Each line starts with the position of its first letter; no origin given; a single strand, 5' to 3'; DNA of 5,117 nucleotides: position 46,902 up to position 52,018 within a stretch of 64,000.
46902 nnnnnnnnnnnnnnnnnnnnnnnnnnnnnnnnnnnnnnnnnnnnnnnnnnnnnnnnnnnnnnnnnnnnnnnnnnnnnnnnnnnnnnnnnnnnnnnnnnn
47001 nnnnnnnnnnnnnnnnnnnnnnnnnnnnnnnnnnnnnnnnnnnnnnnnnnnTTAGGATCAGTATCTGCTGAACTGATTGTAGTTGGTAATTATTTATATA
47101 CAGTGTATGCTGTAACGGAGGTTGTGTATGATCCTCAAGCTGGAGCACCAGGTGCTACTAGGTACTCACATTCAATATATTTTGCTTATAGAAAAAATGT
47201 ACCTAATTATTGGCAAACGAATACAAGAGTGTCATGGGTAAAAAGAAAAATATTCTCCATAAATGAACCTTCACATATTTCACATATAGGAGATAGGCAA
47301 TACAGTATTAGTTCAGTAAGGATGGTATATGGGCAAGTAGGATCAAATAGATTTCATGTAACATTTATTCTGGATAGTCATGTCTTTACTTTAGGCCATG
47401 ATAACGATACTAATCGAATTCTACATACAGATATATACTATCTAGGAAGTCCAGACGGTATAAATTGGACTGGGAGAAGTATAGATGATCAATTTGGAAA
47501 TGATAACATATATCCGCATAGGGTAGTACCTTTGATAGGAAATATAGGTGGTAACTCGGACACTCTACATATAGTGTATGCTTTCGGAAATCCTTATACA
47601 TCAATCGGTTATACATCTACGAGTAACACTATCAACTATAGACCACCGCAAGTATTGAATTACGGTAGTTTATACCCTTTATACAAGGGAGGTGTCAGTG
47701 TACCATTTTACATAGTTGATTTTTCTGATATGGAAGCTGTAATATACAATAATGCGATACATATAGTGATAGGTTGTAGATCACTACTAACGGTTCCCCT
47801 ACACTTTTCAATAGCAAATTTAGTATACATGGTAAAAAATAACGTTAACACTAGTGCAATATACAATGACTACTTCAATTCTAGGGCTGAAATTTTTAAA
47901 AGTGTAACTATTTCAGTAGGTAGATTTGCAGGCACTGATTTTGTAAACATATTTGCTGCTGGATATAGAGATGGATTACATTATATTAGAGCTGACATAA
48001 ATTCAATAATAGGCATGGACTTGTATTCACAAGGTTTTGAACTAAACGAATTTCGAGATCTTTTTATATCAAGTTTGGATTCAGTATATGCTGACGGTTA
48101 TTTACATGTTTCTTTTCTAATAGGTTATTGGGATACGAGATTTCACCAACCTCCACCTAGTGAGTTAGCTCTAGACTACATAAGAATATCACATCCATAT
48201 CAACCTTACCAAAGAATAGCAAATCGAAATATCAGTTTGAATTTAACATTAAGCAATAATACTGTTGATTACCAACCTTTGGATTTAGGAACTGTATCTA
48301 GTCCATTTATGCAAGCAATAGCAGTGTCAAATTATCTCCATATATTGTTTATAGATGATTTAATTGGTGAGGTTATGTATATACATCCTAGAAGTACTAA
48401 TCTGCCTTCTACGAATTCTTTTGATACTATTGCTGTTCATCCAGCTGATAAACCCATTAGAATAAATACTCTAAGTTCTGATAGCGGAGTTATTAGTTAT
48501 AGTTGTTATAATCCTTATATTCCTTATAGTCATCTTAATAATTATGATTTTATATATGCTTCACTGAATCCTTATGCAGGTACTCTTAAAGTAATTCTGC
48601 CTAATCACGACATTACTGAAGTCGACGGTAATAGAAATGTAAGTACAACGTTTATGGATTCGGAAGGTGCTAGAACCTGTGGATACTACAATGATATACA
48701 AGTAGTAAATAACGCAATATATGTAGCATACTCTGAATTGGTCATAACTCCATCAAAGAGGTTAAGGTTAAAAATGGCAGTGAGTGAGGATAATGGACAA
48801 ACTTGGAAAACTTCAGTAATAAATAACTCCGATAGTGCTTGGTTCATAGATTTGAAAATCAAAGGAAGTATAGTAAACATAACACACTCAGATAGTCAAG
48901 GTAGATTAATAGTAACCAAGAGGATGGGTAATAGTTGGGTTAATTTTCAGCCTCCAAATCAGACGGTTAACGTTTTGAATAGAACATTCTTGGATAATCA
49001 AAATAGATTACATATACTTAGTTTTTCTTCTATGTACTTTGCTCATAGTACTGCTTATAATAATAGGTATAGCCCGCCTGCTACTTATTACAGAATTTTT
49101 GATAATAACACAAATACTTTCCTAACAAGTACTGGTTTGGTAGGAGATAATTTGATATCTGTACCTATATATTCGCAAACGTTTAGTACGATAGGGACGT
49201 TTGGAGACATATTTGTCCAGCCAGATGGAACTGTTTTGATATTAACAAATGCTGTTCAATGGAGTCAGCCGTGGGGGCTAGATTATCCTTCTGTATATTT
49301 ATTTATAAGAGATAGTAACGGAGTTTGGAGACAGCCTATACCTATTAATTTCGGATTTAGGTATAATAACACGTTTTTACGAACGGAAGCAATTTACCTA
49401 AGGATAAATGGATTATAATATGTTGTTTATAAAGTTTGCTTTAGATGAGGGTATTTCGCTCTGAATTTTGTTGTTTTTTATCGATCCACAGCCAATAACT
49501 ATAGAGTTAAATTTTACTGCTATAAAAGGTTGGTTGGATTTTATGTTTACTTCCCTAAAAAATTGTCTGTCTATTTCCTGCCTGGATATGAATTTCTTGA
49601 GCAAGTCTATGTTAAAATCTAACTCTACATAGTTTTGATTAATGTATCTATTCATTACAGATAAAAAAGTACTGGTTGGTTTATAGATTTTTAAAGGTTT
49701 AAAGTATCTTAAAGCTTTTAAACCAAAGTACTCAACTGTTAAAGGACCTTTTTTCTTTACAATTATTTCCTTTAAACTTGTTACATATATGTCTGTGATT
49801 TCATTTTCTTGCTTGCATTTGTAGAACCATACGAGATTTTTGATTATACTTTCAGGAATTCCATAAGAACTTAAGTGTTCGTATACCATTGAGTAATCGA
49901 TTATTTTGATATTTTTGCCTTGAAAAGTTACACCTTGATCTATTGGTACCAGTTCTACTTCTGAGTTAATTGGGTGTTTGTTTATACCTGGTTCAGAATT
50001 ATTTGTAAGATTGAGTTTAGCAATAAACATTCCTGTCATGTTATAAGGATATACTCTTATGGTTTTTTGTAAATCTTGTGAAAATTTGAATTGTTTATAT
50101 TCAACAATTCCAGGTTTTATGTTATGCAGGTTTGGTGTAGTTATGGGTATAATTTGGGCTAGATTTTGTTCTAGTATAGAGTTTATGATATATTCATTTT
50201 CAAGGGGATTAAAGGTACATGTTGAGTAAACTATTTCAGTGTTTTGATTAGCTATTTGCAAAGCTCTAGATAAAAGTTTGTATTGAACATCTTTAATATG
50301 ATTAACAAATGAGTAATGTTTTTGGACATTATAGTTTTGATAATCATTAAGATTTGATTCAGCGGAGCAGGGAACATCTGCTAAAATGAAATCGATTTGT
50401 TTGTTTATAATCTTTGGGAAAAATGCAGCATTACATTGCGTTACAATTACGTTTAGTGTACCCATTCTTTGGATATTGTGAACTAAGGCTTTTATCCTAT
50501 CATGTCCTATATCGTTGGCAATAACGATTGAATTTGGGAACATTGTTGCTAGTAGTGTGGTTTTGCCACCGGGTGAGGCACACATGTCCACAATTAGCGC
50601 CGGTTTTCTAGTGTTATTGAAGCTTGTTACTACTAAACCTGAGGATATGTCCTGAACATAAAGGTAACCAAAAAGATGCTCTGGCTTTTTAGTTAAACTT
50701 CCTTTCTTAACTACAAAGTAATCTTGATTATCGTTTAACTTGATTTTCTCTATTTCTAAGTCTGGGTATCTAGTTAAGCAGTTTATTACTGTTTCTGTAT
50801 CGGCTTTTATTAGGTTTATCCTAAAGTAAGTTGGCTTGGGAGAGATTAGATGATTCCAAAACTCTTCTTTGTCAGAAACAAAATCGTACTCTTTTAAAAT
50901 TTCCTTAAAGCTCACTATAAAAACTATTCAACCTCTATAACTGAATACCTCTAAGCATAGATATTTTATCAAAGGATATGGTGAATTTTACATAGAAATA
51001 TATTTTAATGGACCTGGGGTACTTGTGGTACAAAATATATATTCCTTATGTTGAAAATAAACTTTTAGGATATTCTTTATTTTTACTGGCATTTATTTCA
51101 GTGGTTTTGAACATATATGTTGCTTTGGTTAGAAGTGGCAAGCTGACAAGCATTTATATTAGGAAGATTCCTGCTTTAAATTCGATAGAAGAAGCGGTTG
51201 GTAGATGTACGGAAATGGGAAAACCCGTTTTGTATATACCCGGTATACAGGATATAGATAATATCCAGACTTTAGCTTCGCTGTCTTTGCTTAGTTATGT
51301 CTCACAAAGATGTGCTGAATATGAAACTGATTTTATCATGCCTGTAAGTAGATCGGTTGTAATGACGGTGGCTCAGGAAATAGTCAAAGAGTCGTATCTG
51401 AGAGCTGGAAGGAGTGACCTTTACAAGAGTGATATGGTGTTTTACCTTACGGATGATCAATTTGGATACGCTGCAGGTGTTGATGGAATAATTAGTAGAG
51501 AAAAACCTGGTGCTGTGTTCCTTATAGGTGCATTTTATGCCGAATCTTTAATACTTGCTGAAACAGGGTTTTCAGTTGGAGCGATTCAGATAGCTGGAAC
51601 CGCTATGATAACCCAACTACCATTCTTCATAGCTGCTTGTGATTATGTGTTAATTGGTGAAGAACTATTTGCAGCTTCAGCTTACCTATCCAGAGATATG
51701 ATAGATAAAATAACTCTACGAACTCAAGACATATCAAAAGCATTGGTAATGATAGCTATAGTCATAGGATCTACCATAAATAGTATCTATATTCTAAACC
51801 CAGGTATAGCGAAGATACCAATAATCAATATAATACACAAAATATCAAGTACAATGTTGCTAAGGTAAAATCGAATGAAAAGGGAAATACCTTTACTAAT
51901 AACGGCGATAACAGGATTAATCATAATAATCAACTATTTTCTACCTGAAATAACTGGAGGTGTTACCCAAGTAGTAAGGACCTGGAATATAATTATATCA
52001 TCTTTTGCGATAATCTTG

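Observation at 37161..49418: Tandem family of three giant modular type IV pilin-like proteins with Asp-box / beta-propeller-like C-terminal modules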

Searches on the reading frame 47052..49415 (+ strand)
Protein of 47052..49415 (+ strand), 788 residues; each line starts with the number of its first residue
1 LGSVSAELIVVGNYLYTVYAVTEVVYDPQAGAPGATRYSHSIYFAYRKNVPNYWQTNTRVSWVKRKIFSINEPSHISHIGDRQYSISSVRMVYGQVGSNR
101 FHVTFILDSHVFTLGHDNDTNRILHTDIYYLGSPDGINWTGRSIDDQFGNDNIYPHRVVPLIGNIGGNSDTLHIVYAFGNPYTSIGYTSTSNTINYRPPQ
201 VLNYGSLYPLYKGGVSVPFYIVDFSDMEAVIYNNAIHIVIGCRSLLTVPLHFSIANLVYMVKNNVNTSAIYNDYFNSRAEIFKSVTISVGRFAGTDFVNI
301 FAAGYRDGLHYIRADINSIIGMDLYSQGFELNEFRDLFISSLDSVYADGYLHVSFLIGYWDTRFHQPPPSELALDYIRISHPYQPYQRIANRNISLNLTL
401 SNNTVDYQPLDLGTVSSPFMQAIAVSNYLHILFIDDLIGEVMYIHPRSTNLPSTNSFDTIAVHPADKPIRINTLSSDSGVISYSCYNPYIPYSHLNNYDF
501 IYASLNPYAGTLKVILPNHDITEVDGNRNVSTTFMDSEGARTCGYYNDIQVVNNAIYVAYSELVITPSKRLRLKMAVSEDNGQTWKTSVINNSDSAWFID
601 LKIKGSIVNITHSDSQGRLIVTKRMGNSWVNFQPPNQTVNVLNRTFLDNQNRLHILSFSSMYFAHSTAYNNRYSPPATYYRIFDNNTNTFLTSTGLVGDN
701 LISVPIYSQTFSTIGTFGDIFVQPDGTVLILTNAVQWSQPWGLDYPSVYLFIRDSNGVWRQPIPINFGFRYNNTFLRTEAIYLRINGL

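Call 77: predict_structure(alignment_id=A5)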
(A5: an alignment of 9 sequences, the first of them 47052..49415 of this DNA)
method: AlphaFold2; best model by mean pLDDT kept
length: 788 residues; sequences in the alignment: 9
mean_pLDDT: 67.2   pTM: 0.58
mean pLDDT of the five models: 67.2, 66.9, 66.7, 66.1, 64.1
residues with pLDDT >= 90: 91; 70-90: 344; 50-70: 154; < 50: 199
segments of 3 or more residues with pLDDT < 50: 1-4, 26-35, 74-80, 114-122, 361-370, 392-418, 435-438, 452-456, 463-545, 565-568, 582-584, 663-673, 740-744, 768-781
pLDDT, mean of each block of 10 residues (from residue 1): 61 84 50 52 79 58 75 49 76 91 87 45 70 88 76 81 86 89 87 86 84 86 88 92 73 77 88 83 86 84 79 87 77 75 83 76 43 73 66 41 28 39 76 56 55 49 37 30 30 31 30 34 24 23 48 69 52 68 58 65 85 79 85 78 82 86 43 65 91 73 84 77 88 70 60 88 64 42 54
secondary structure, 60 per line:
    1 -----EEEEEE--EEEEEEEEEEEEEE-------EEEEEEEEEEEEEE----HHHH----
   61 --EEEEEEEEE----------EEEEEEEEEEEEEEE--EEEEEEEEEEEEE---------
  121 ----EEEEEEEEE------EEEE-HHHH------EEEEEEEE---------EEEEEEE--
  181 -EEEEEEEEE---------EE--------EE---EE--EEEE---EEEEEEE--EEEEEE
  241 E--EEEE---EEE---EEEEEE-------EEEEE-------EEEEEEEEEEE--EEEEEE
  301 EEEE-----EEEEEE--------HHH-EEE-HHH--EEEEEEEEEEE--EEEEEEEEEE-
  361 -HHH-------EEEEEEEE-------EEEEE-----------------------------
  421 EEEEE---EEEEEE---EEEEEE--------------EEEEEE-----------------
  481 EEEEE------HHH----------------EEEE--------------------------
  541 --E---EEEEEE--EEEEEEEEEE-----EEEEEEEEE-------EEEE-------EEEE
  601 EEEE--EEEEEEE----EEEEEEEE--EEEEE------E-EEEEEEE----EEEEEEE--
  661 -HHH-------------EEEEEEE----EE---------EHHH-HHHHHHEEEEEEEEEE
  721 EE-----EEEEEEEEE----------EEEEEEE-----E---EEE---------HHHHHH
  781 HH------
elements in order (helices of 4 or more, strands of 3 or more residues): E6-11 E14-27 E35-48 H53-56 E63-71 E82-96 E99-111 E125-133 E140-143 H145-148 E155-162 E172-178 E182-190 E219-222 E226-232 E235-241 E244-247 E251-253 E257-262 E270-274 E282-292 E295-304 E310-315 E328-330 E337-347 E350-359 E372-379 E387-391 E421-425 E429-434 E438-443 E458-463 E481-485 E511-514 E547-552 E555-564 E570-578 E586-589 E597-604 E607-613 E618-625 E628-632 E641-647 E652-658 E678-684 H705-710 E711-722 E728-736 E747-753 E763-765 H775-782

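Call 79: fold_search(model_id=the predicted structure, library=pdb)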
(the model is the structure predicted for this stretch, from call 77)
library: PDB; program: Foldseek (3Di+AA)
matches with E <= 10: 798; with E <= 0.001: 250
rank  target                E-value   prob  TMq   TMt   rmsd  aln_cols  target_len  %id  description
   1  7mq8_LN               9.9e-07  1.00  0.24  0.27  22.3       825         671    9  Cryo-EM structure of the human SSU processome, state pre-A1 (released 2021-09-22)
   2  9i3v_A                1.0e-06  1.00  0.18  0.06  29.5      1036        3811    9  Cryo-EM structure of the human LRP2 ectodomain (released 2026-02-04)
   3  8asv_B                1.3e-06  1.00  0.22  0.22  22.4       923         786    7  Cryo-EM structure of yeast Elongator complex (released 2022-12-07)
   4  8em4_A                1.3e-06  1.00  0.16  0.05  31.4       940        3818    9  Cryo-EM structure of LRP2 at pH 7.5 (released 2023-02-08)
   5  7mhu_A                1.4e-06  1.00  0.25  0.46   8.9       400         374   11  Sialidase24 apo (released 2022-02-23)
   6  1ms5_A                1.6e-06  1.00  0.24  0.29  23.1       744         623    9  Triclinic form of Trypanosoma cruzi trans-sialidase, soaked with N-acetylneuraminyl-a-2,3-thio-galactoside (NA-S-Gal) (released 2003-03-25)
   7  6p2k_B                1.9e-06  1.00  0.24  0.24  18.1       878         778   10  Crystal structure of AFV00434, an ancestral GH74 enzyme (released 2019-07-31)
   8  7a3i_A                2.5e-06  1.00  0.22  0.21  23.2       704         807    8  Crystal structure of DPP8 in complex with a 4-oxo-b-lactam based inhibitor, LMC375 (released 2021-06-30)
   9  1ms8_A                3.0e-06  1.00  0.25  0.30  23.9       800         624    9  Triclinic form of Trypanosoma cruzi trans-sialidase, in complex with 3-deoxy-2,3-dehydro-N-acetylneuraminic acid (DANA (released 2003-03-25)
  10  8q81                  3.3e-06  1.00  0.28  0.57   8.8       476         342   13  Photorhabdus laumondii lectin PLL3 in complex with alpha-methyl-fucoside (released 2025-03-05)
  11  7a3j_C                3.3e-06  1.00  0.21  0.21  23.0       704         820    8  Crystal structure of DPP8 in complex with a 4-oxo-b-lactam based inhibitor, A272 (released 2021-06-30)
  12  1ms5_B                3.5e-06  1.00  0.25  0.30  22.9       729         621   10  Triclinic form of Trypanosoma cruzi trans-sialidase, soaked with N-acetylneuraminyl-a-2,3-thio-galactoside (NA-S-Gal) (released 2003-03-25)
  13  7oz7_A                3.5e-06  1.00  0.20  0.19  23.6       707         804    9  Crystal structure of DPP8 in complex with a 4-oxo-b-lactam based inhibitor, L84 (released 2021-07-14)
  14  6byx_A                3.8e-06  1.00  0.23  0.32  12.3       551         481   10  Complex structure of LOR107 mutant (R259N) with tetrasaccharide substrate (released 2018-02-07)
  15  7a3k_A                4.0e-06  1.00  0.21  0.20  23.0       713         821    8  Crystal structure of DPP8 in complex with a b-lactam based inhibitor, A296.1 (released 2021-07-07)
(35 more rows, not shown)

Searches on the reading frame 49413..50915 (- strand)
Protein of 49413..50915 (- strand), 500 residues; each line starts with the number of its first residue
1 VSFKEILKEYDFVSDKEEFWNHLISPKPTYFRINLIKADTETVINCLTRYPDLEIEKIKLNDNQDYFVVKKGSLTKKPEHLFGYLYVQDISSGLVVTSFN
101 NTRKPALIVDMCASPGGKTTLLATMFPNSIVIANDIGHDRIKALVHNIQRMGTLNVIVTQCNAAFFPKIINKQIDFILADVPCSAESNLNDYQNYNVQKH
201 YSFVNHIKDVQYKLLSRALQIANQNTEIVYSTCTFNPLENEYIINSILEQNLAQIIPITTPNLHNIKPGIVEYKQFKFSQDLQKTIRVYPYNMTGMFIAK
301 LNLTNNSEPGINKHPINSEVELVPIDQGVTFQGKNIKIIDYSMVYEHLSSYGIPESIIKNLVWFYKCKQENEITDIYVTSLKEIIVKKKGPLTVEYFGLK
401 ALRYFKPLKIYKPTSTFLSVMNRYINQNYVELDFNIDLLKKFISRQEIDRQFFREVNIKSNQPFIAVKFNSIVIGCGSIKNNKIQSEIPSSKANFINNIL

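Call 10: search_protein_families(library=pfam, proteins=[window:49413-50915:-], max_evalue=0.1)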
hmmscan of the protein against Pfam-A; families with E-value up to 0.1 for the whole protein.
window:49413-50915:- (500 aa): 8 families
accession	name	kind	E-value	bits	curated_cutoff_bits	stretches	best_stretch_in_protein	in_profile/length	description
PF01189.24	Methyltr_RsmB-F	-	3.2e-36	125.3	27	1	106-301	10-198/199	16S rRNA methyltransferase RsmB/F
PF01728.25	FtsJ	-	8e-07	29.6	24.1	1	103-194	20-114/181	FtsJ-like methyltransferase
PF17125.10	Methyltr_RsmF_N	-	0.00019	22.2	34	1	15-89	16-85/86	N-terminal domain of 16S rRNA methyltransferase RsmF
PF02390.23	Methyltransf_4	-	0.00039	20.4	24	1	107-173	4-71/173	Putative methyltransferase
PF09445.16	Methyltransf_15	-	0.0004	20.4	22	1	107-222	3-114/165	RNA cap guanine-N2 methyltransferase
PF02947.19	Flt3_lig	-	0.0041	17.8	25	1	164-279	11-123/131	flt3 ligand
PF13847.12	Methyltransf_31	-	0.032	14.3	27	1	109-234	8-113/145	Methyltransferase domain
PF13649.12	Methyltransf_25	-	0.07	14.3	27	0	108-179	1-70/97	Methyltransferase domain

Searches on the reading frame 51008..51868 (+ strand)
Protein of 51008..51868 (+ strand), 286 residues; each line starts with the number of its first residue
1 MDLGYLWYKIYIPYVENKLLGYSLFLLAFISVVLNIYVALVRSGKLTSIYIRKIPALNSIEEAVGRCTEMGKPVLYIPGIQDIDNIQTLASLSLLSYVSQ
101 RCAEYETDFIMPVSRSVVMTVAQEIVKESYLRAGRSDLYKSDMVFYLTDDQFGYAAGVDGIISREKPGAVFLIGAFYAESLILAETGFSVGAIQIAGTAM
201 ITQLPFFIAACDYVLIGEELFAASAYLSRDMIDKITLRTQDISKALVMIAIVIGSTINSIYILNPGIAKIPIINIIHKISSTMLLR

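Call 20: search_protein_families(library=pfam, proteins=[window:51008-51868:+], max_evalue=0.01)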
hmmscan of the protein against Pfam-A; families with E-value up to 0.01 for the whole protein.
window:51008-51868:+ (286 aa): 1 family
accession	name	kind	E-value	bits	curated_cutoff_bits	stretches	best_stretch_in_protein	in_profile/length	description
PF20539.3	DUF6754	-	2e-103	345.4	27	1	25-261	13-249/257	Domain of unknown function (DUF6754)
